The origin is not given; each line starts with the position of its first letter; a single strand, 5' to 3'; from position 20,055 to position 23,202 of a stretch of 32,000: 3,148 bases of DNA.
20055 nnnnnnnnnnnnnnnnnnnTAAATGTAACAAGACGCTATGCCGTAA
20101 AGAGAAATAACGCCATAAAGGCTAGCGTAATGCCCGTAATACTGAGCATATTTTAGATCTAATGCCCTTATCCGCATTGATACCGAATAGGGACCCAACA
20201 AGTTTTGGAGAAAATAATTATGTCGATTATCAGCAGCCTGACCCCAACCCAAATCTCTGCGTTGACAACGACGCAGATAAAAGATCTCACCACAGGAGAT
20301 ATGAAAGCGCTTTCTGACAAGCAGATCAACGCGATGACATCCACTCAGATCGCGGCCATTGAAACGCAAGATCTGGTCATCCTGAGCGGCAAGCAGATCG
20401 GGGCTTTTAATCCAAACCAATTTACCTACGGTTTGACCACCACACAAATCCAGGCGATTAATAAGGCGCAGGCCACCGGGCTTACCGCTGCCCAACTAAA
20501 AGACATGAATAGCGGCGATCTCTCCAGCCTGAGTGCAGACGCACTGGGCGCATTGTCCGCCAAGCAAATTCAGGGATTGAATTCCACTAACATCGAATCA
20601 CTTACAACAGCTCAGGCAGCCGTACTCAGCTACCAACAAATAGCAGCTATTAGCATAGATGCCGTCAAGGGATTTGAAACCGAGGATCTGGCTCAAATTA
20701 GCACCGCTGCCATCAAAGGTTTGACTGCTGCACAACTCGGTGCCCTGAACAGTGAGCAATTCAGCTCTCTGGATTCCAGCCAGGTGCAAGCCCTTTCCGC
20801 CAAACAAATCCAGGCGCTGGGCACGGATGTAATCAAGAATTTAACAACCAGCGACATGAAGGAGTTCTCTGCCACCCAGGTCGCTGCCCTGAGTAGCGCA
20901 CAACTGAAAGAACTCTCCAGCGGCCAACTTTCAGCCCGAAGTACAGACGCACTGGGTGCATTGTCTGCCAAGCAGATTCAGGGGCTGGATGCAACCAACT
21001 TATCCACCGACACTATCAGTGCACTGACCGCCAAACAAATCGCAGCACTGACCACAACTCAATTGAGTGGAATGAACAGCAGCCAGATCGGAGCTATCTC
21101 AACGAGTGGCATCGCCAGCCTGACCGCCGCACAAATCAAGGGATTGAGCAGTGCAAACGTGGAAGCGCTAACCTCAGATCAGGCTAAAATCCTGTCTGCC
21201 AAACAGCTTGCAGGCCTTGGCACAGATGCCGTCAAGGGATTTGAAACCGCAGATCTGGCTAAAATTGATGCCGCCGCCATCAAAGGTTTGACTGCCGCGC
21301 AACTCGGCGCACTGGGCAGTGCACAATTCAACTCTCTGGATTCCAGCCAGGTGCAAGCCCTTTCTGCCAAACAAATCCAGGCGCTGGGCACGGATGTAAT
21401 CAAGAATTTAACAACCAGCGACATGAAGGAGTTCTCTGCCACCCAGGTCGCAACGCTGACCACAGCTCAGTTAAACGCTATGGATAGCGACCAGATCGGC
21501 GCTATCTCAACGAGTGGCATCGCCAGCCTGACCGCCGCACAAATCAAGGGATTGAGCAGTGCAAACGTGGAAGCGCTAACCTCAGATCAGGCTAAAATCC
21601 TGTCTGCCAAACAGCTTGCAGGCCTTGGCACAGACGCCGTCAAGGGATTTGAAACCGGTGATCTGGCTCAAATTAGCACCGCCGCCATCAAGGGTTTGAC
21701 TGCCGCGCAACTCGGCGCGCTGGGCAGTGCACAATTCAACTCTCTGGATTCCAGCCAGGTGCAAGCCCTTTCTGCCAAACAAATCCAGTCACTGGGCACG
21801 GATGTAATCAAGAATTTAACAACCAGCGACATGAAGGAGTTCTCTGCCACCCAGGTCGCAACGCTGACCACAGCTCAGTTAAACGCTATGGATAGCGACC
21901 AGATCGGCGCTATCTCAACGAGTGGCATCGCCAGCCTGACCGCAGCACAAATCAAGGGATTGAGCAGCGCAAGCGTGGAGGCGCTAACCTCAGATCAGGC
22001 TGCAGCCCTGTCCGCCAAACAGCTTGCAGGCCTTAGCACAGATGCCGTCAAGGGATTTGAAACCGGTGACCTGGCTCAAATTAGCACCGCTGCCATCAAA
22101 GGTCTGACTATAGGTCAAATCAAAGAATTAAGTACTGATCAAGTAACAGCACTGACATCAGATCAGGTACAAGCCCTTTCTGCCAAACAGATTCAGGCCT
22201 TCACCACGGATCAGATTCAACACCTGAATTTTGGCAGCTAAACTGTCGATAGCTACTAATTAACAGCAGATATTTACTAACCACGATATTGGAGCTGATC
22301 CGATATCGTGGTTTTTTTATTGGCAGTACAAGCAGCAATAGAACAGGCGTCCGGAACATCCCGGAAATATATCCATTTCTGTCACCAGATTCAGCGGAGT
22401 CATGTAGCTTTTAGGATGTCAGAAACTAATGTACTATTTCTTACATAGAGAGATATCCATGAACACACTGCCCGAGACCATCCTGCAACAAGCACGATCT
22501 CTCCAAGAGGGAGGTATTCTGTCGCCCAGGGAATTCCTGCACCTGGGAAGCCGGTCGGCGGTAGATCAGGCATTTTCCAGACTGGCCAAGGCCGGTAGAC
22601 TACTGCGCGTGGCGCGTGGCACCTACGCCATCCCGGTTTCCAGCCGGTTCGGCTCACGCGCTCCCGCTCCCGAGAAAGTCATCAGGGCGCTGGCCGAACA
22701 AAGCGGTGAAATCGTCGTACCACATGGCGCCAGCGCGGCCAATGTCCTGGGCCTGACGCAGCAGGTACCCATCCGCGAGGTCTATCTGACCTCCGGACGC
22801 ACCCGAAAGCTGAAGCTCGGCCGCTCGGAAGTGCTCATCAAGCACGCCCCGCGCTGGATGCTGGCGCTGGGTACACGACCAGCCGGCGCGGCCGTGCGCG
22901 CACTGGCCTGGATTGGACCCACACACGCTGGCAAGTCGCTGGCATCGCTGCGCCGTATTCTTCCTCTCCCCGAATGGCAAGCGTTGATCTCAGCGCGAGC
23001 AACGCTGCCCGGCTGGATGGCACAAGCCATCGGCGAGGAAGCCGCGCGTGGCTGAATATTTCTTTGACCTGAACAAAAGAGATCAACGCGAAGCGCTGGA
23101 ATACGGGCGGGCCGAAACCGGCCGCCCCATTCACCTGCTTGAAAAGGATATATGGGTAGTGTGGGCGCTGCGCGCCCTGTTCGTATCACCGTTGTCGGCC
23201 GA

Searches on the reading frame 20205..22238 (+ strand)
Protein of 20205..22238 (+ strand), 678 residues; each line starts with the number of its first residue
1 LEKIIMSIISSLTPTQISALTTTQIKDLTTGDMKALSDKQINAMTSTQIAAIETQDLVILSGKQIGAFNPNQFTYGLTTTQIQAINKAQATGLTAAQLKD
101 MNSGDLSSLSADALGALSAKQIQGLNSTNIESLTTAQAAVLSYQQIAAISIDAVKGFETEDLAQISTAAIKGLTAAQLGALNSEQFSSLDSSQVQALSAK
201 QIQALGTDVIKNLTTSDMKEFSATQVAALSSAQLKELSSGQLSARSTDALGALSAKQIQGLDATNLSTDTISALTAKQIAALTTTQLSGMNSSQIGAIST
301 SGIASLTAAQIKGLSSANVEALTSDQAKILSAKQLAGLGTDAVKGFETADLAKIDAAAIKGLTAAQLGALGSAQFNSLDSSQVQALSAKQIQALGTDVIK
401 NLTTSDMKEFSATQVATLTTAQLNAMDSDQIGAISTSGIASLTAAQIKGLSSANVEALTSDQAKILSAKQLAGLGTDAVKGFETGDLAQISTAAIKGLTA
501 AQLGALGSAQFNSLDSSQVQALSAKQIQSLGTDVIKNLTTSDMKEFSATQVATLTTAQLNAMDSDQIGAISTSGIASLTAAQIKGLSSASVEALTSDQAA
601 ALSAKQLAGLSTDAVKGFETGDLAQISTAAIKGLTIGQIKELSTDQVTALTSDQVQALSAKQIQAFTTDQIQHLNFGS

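Call 9: search_protein_families(library=pfam, proteins=[window:20205-22238:+], max_evalue=0.0001)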
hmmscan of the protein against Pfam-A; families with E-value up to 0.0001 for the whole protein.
window:20205-22238:+ (678 aa): 5 families
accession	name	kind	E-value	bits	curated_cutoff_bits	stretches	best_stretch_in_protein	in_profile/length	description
PF20080.4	ALTTAQ_rpt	-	4.3e-117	381.9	26.4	18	482-515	4-37/38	ALTTAQ repeat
PF15335.11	CAAP1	-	3.2e-20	72.8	25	0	195-235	20-60/63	Caspase activity and apoptosis inhibitor 1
PF14261.11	DUF4351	-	8.9e-09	35.7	25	0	190-212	28-49/59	Domain of unknown function (DUF4351)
PF10109.15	Phage_TAC_7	-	8.1e-07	29.4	25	0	306-355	23-71/79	Phage tail assembly chaperone proteins, E, or 41 or 14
PF10284.14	Luciferase_3H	-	9e-06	26.2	25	0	511-537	5-31/66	Luciferase helical bundle domain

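Call 43: search_protein_families(library=ncbifam, proteins=[window:20220-22238:+], max_evalue=0.001)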
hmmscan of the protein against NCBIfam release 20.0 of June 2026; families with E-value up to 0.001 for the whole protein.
window:20220-22238:+ (673 aa): 0 families

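Call 81: predict_structure(protein=window:20220-22238:+)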
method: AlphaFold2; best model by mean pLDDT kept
length: 673 residues; sequences in the alignment: 1
mean_pLDDT: 84.9   pTM: 0.63
mean pLDDT of the five models: 84.9, 80.4, 80.3, 80.0, 43.7
residues with pLDDT >= 90: 260; 70-90: 339; 50-70: 66; < 50: 8
segments of 3 or more residues with pLDDT < 50: 64-66
pLDDT, mean of each block of 10 residues (from residue 1): 67 78 70 71 65 58 48 58 57 62 75 77 83 84 87 88 88 89 90 91 89 89 90 87 86 87 91 91 92 94 89 88 90 88 84 88 86 89 90 91 93 94 94 93 90 88 88 82 85 87 87 90 91 91 94 94 95 93 91 91 90 87 89 91 90 91 84 47
secondary structure, 60 per line:
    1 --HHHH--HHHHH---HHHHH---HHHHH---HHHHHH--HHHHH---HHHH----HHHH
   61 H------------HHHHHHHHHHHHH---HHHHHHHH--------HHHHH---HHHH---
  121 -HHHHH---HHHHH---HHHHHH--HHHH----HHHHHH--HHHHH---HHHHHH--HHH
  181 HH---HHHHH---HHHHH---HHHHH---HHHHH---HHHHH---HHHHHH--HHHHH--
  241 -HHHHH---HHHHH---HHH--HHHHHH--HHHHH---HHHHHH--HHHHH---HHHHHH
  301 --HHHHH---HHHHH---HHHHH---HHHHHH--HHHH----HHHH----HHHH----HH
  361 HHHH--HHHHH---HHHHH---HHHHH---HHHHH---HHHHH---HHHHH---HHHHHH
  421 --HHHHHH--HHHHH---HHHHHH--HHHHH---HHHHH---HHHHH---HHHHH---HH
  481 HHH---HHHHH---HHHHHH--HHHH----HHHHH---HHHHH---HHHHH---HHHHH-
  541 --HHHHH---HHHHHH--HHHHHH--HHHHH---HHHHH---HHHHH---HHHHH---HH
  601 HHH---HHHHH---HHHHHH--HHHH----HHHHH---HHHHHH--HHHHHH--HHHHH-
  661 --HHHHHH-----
elements in order: H3-6 H9-13 H17-21 H25-29 H33-38 H41-45 H49-52 H57-61 H74-86 H90-97 H106-110 H114-117 H122-126 H130-134 H138-143 H146-149 H154-159 H162-166 H170-175 H178-182 H186-190 H194-198 H202-206 H210-214 H218-222 H226-231 H234-238 H242-246 H250-254 H263-268 H271-275 H279-284 H287-291 H295-300 H303-307 H311-315 H319-323 H327-332 H335-338 H343-346 H351-354 H359-364 H367-371 H375-379 H383-387 H391-395 H399-403 H407-411 H415-420 H423-428 H431-435 H439-444 H447-451 H455-459 H463-467 H471-475 H479-483 H487-491 H495-500 H503-506 H511-515 H519-523 H527-531 H535-539 H543-547 H551-556 H559-564 H567-571 H575-579 H583-587 H591-595 H599-603 H607-611 H615-620 H623-626 H631-635 H639-644 H647-652 H655-659 H663-668

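Call 85: fold_search(model_id=the predicted structure, library=pdb)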
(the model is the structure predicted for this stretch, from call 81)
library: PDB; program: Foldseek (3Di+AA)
matches with E <= 10: 507; with E <= 0.001: 50
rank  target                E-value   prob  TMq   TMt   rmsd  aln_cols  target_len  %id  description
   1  8fni_9                7.9e-06  0.98  0.15  0.13  36.9       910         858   11  Cryo-EM structure of RNase-treated RESC-B in trypanosomal RNA editing (released 2023-07-19)
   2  2xwu_B                1.0e-05  0.98  0.16  0.13  39.8       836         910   13  CRYSTAL STRUCTURE OF IMPORTIN 13 - UBC9 COMPLEX (released 2010-12-29)
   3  8cws_A                2.0e-05  0.90  0.10  0.13  22.6       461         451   15  Accurate computational design of genetically encoded 3D protein crystals (released 2023-11-01)
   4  7q3l_A                5.2e-05  0.90  0.14  0.12  42.5       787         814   13  Human 17S U2 snRNP 5' domain (released 2022-03-30)
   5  8or3_C                6.0e-05  0.93  0.15  0.11  37.2       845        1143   11  CAND1-CUL1-RBX1-SKP1-SKP2-DCNL1 (released 2023-06-28)
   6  9b3f_A                6.6e-05  0.63  0.11  0.09  33.0       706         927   12  Cryo-EM structure of yeast (Nap1)2-H2A-H2B-Kap114 (released 2024-11-27)
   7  8or0_C                7.3e-05  0.91  0.16  0.11  33.3       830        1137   12  CAND1-CUL1-RBX1-SKP1-SKP2-CKS1-CDK2 (released 2023-06-28)
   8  7abh_u                7.3e-05  0.80  0.12  0.10  46.1       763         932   11  Human pre-Bact-2 spliceosome (SF3b/U2 snRNP portion) (released 2020-12-09)
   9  8y7e_1                7.6e-05  0.95  0.15  0.12  43.8       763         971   12  Cryo-EM Structure of the human minor pre-B complex (pre-precatalytic spliceosome) U12 snRNP part (released 2024-03-13)
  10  7dvq_1                8.0e-05  0.95  0.16  0.12  43.7       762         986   12  Cryo-EM Structure of the Activated Human Minor Spliceosome (minor Bact Complex) (released 2021-03-31)
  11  9l45_B                8.0e-05  0.93  0.17  0.07  34.8       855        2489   12  ATR-ATRIP bound with VE-822 (released 2025-05-21)
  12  6en4_C                8.0e-05  0.87  0.14  0.12  41.6       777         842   12  SF3b core in complex with a splicing modulator (released 2018-06-20)
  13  9n77_LM               1.1e-04  0.98  0.21  0.14  16.6       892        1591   11  SSU processome maturation and disassembly, State K (released 2025-11-05)
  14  9n73_LM               1.2e-04  0.96  0.18  0.11  18.1       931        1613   11  SSU processome maturation and disassembly, State G (released 2025-10-29)
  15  9n75_LM               1.3e-04  0.94  0.19  0.11  17.6       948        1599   11  SSU processome maturation and disassembly, State I (released 2025-11-05)
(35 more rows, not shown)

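Call 86: list_cluster_members(proteins=[L001:5832-7928:+, L006:6452-9301:+, window:20220-22238:+, window:24312-27812:+])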
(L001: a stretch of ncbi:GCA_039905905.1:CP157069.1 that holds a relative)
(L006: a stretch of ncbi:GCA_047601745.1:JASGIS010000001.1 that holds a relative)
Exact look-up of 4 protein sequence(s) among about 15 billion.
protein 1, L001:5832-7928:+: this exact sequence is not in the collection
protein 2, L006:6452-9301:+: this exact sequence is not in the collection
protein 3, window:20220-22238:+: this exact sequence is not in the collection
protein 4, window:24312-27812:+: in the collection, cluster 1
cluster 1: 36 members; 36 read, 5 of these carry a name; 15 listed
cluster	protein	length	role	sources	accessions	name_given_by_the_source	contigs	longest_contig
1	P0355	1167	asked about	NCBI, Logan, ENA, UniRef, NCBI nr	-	-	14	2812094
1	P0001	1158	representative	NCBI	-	-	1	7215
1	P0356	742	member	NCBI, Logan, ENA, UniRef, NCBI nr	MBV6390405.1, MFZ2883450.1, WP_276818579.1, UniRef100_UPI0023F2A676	MAG: Photosystem I assembly protein Ycf3 [Nitrosomonas europaea] | O-linked N-acetylglucosamine transferase family protein n=1 Tax=Nitrosomonas TaxID=914 ... | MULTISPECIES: tetratricopeptide repeat protein [Nitrosomonas]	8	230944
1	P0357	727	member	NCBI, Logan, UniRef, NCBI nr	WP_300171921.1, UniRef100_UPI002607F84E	tetratricopeptide repeat protein [uncultured Nitrosomonas sp.] | O-linked N-acetylglucosamine transferase, SPINDLY family protein n=1 Tax=uncultured ...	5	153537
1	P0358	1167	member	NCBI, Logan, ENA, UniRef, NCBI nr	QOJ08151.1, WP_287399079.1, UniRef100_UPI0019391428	tetratricopeptide repeat protein [Nitrosomonas sp. H1_AOB3] | O-linked N-acetylglucosamine transferase family protein n=1 Tax=Nitrosomonas sp. H1_AOB3 ...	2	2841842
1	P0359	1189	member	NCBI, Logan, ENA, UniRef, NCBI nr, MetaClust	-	-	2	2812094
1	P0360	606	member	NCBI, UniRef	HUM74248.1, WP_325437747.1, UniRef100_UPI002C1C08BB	MAG TPA: tetratricopeptide repeat protein, partial [Nitrosomonas europaea] | O-linked N-acetylglucosamine transferase, SPINDLY family protein n=2 Tax=Nitrosomonas ...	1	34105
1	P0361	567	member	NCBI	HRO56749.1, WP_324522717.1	MAG TPA: tetratricopeptide repeat protein, partial [Nitrosomonas europaea]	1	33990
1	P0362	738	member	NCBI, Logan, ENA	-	-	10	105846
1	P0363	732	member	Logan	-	-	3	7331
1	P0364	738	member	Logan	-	-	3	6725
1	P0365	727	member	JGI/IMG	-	-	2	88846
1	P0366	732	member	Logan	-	-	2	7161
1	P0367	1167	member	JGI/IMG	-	-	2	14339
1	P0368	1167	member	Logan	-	-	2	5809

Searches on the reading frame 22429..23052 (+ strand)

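Call 9: search_protein_families(library=pfam, proteins=[window:22429-23052:+], max_evalue=0.0001)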
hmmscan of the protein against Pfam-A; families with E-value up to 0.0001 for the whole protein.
window:22429-23052:+ (208 aa): 2 families
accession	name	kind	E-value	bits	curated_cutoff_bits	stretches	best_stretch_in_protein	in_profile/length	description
PF19570.5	DUF6088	-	1.1e-24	87.5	25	1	18-165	2-150/172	Family of unknown function (DUF6088)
PF13338.12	AbiEi_4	-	3.5e-07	30.7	25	1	26-69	9-49/49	Transcriptional regulator, AbiEi antitoxin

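Call 71: search_protein_families(library=padloc, proteins=[window:22429-23052:+], max_evalue=0.001)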
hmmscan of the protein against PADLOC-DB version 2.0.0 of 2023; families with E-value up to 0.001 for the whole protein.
window:22429-23052:+ (208 aa): 19 families
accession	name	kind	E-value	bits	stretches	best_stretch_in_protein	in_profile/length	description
PDLC02226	AbiEi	-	2e-64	215.2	1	14-204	3-193/202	AbiEi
PDLC02233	AbiEi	-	1.3e-32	111.1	1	12-202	2-202/214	AbiEi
PDLC02264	AbiEi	-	2.2e-17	61.8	1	40-135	31-125/205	AbiEi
PDLC02250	AbiEi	-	5.8e-13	47.1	1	40-117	26-101/197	AbiEi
PDLC02246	AbiEi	-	5.9e-12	43.6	1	41-125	34-116/230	AbiEi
PDLC02229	AbiEi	-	1.1e-10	40.2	1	26-136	14-128/131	AbiEi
PDLC02234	AbiEi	-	7.2e-10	36.9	1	21-140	7-123/191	AbiEi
PDLC02236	AbiEi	-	3.5e-09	34.6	1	41-139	27-131/207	AbiEi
PDLC02247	AbiEi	-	8.1e-08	30.4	1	43-127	44-126/215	AbiEi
PDLC02251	AbiEi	-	1.5e-07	29.1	1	41-114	34-105/230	AbiEi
PDLC02258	AbiEi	-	1.7e-06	26.3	1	10-126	63-181/196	AbiEi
PDLC02286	AbiEi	-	5.4e-05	20.7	1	47-108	32-96/207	AbiEi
PDLC02267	AbiEi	-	7.1e-05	20.4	1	41-132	33-113/252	AbiEi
PDLC02225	AbiEi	-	7.8e-05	20.5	1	24-138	13-111/198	AbiEi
PDLC02232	AbiEi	-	9.5e-05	20.3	1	41-129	33-118/177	AbiEi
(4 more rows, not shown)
